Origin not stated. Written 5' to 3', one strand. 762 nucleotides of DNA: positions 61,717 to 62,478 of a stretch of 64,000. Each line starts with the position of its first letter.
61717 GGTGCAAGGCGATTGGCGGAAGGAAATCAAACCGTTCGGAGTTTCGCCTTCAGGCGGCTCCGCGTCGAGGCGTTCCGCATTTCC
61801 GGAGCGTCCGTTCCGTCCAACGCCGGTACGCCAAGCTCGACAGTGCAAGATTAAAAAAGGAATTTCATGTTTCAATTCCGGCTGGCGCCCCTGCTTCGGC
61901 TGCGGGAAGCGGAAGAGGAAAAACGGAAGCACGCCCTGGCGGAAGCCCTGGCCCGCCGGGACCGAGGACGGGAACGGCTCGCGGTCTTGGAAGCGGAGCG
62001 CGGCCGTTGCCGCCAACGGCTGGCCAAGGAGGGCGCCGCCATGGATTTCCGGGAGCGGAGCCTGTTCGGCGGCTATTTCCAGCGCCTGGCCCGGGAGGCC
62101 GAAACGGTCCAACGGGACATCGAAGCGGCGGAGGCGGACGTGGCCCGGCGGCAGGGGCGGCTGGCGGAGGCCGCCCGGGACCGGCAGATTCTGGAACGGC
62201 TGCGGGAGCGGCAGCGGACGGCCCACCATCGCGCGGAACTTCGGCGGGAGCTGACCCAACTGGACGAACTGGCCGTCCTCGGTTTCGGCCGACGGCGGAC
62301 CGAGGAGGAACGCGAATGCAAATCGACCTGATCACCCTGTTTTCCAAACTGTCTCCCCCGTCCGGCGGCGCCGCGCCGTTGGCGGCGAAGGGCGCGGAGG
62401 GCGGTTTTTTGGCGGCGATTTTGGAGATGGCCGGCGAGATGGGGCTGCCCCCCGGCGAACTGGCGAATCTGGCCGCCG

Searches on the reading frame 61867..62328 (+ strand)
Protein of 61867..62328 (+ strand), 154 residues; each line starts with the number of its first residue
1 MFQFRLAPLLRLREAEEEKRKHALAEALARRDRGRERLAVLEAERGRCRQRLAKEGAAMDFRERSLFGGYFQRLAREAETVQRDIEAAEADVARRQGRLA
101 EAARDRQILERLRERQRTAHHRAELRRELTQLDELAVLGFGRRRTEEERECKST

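Call 62: search_protein_families(library=pfam, proteins=[window:61867-62328:+], max_evalue=0.00001)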
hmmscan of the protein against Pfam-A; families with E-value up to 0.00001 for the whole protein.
window:61867-62328:+ (154 aa): 1 family
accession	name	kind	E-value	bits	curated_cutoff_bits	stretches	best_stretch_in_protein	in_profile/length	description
PF02050.21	FliJ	-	2.6e-15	57.2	28.4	1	18-139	1-122/123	Flagellar FliJ protein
